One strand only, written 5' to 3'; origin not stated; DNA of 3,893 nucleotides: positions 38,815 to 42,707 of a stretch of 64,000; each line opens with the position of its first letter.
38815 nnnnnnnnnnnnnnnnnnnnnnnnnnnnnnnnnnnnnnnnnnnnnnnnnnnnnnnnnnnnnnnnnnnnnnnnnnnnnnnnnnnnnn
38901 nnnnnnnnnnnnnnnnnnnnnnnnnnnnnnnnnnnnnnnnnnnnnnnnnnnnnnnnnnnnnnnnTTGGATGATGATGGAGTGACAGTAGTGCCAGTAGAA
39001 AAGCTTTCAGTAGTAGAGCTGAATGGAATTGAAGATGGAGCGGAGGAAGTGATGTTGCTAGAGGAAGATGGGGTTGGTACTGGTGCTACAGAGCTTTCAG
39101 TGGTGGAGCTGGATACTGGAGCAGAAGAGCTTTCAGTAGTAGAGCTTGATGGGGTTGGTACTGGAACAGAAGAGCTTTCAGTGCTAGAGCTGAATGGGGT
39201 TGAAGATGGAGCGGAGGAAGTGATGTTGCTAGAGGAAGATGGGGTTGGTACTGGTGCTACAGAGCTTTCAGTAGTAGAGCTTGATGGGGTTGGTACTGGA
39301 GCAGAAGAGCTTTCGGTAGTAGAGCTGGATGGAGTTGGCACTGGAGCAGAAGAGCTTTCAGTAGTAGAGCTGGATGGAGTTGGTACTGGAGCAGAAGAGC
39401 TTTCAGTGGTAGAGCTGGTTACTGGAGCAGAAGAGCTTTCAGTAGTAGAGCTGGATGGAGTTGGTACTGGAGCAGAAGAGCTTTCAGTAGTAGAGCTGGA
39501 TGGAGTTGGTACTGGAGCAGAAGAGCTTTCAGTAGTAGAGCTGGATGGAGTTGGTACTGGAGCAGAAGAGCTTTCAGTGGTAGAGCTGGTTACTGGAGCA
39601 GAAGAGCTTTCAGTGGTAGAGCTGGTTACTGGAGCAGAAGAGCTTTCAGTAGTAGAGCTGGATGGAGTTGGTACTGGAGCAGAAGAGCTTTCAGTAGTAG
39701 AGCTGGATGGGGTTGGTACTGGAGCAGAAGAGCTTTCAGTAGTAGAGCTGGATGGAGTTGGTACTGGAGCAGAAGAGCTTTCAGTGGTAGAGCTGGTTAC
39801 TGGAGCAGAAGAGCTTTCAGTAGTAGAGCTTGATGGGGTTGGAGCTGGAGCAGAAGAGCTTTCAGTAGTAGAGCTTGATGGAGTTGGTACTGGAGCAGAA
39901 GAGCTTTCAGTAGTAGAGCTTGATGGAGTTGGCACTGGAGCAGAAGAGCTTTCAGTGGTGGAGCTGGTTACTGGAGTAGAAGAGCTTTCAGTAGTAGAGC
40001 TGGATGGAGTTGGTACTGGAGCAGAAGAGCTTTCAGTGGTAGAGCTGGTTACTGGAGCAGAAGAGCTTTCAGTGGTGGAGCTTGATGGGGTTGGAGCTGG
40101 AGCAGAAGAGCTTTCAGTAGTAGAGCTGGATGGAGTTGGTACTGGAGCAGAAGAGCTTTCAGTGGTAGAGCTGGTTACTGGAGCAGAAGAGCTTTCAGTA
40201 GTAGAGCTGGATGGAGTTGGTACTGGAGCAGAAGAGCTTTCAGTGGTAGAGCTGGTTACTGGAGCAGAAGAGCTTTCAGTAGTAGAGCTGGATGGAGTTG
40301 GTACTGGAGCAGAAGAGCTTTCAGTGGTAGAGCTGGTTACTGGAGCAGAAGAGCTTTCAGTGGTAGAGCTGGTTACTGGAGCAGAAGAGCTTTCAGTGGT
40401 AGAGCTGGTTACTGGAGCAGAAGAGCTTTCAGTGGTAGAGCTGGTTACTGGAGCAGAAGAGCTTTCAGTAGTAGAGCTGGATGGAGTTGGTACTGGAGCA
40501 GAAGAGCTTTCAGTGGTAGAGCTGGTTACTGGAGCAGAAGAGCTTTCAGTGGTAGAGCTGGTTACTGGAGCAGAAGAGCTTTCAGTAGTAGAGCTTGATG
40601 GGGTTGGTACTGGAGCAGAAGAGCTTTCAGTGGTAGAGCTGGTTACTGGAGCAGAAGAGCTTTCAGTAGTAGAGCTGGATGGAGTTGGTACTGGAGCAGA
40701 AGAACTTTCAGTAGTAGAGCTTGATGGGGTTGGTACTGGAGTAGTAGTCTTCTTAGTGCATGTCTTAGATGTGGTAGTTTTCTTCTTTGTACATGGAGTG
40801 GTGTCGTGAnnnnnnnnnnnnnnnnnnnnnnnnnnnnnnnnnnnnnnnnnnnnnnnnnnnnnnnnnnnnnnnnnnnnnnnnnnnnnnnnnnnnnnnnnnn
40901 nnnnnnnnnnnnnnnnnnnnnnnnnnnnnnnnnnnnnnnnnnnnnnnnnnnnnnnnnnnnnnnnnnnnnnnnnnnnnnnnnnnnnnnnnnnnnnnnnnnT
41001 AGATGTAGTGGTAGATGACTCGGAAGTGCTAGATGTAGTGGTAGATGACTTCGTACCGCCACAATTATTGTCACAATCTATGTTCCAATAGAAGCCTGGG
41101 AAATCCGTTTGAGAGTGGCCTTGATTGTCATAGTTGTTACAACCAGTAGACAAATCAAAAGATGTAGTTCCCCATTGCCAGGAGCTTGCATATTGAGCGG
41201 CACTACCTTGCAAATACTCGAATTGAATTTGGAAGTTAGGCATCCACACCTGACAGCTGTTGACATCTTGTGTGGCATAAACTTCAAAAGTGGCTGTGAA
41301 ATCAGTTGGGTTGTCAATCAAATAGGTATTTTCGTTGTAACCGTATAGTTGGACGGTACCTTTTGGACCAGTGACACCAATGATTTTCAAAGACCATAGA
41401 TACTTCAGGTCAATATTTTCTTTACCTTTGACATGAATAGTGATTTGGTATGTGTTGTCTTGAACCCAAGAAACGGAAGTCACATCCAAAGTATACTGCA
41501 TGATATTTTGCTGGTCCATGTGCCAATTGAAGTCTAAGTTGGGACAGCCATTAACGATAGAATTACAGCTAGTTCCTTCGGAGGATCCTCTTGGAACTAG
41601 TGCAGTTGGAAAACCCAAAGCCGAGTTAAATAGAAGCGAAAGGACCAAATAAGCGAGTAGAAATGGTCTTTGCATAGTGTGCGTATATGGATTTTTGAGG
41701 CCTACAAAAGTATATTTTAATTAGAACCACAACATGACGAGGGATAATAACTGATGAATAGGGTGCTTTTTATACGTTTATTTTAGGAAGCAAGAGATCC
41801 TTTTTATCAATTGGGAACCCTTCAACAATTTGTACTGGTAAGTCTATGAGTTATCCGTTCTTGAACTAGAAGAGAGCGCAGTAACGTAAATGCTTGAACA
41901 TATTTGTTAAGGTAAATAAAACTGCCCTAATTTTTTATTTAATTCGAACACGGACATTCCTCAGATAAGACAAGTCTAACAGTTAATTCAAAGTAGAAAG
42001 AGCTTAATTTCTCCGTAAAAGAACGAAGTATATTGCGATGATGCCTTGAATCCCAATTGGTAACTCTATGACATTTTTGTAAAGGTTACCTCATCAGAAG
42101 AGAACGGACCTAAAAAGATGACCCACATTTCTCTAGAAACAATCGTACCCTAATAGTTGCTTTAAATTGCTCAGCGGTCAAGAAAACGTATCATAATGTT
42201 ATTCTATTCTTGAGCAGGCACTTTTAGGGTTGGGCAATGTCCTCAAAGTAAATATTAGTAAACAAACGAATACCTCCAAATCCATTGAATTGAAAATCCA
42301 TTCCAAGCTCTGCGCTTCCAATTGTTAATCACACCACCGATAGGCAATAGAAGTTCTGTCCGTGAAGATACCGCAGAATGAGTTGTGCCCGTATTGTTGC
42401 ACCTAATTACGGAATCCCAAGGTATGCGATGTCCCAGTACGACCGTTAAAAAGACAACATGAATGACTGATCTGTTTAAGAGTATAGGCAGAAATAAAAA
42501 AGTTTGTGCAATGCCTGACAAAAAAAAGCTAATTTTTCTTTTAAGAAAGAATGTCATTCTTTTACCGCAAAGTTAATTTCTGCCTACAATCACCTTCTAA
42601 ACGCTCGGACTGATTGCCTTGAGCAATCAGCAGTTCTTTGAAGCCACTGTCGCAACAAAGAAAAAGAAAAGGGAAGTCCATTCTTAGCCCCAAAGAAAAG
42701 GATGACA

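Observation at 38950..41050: Hypervariable coding minisatellites in FLO11: the length here is one allele of a known fast-evolving locus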

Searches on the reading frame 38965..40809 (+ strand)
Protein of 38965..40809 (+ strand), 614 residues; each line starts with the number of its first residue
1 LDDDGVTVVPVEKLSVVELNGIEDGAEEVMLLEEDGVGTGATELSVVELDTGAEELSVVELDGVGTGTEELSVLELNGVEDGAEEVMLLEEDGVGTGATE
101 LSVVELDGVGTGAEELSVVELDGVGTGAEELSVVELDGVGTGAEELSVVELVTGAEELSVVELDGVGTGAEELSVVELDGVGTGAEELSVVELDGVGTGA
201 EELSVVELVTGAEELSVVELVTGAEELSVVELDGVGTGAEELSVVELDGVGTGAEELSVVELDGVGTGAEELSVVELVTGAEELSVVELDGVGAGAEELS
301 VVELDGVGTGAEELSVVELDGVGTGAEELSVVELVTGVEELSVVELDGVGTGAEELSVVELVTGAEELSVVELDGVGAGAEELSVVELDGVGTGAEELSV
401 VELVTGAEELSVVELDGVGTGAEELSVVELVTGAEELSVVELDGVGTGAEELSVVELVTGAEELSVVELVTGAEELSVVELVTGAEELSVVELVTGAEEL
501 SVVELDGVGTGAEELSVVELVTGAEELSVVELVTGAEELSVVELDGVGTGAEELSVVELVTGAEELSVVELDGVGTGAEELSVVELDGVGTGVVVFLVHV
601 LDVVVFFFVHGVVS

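Call 46: search_protein_families(library=pfam, proteins=[window:38965-40809:+], max_evalue=0.01)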
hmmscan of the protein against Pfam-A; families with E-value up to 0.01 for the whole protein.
window:38965-40809:+ (614 aa): 0 families
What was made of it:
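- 38965..40809 (+): Antisense 614-aa 'ORF' (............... repeats): a by-product of the repeat having no stop codon in that reverse frame, not a gene. No Pfam match (call 46).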

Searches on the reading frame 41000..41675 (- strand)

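Call 6: search_solved_structures(query=window:41000-41675:-, show_alignments=1)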
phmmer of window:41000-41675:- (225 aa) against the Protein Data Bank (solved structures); distinct sequences matched with E-value up to 0.001: 4.
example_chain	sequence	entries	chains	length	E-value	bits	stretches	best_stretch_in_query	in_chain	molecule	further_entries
4uyr_A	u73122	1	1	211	2.2e-134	449.3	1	21-211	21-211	FLOCCULATION PROTEIN FLO11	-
4uys_A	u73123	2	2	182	4.8e-127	425.3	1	30-211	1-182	FLOCCULATION PROTEIN FLO11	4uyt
5fv6_B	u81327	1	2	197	2.2e-26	95.9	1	24-207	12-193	Flocculation protein FLO11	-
5fv5_A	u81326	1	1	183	9.5e-26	93.9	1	59-207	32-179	Flocculation protein FLO11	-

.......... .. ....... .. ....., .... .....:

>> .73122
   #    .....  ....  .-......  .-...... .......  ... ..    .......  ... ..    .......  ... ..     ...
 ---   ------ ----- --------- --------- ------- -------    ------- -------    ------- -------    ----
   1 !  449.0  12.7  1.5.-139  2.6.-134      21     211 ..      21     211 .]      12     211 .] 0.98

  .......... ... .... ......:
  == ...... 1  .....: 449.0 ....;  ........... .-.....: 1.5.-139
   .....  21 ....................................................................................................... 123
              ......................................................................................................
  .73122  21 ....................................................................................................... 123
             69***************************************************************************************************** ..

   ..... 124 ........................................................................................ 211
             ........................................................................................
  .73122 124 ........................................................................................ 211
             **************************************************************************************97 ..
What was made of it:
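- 41055..41612 (-): A domain (adhesion domain, fibronectin type III-like), aa 22-207; Pfam match covers aa 43-193 (41097-41549). 100% identical to 4UYR_A over aa 21-211 (call 6).
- On Flo11 adhesin (GPI-anchored cell-wall protein with a Flo11 A domain): 100% identical to PDB 4UYR_A and 4UYS_A (call 6).
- PDB 4UYR/4UYS, 100% identity over aa 21-211 (call 6).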

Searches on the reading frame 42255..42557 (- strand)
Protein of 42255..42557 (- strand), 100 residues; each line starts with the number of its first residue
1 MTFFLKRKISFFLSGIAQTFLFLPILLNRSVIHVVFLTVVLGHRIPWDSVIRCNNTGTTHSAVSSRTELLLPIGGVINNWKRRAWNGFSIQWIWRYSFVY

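Call 26: find_encoding_contigs(protein=window:42258-42557:-, flank=10000, max_places=10)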
Protein window:42258-42557:- (100 aa): 15 contigs read that carry it; 7 places shown.
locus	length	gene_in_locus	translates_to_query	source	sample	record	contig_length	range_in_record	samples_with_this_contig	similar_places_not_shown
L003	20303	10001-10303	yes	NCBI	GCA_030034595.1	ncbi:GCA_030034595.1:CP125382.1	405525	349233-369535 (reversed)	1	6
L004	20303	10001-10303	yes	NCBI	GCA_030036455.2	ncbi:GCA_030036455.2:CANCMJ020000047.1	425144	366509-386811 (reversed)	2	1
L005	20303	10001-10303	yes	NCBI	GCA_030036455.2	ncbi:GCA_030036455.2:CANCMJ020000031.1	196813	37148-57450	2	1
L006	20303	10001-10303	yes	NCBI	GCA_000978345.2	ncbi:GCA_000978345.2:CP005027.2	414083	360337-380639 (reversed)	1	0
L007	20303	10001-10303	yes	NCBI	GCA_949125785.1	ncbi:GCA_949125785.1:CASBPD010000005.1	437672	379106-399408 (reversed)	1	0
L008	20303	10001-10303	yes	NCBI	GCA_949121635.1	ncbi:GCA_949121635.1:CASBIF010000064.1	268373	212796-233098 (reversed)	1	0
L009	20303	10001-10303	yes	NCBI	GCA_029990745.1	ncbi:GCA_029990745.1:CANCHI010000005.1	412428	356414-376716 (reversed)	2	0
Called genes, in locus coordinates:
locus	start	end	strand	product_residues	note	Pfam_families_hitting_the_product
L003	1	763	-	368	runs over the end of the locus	PF05841:Apc15p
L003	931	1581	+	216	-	-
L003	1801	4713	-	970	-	-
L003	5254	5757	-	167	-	PF00717:Peptidase_S24 (weak)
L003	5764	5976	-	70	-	-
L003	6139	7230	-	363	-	PF09159:Ydc2-catalyt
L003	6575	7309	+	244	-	-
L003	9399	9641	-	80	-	-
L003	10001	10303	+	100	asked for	-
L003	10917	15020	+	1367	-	-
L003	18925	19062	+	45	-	-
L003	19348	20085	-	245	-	-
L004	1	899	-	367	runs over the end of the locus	PF05841:Apc15p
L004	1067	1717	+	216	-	-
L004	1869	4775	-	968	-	-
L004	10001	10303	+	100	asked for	-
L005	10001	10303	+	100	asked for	-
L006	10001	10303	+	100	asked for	-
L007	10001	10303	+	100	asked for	-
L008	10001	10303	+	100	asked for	-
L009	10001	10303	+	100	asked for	-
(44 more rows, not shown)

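Call 46: search_protein_families(library=pfam, proteins=[window:42255-42557:-], max_evalue=0.01)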
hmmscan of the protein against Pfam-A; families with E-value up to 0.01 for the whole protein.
window:42255-42557:- (100 aa): 0 families
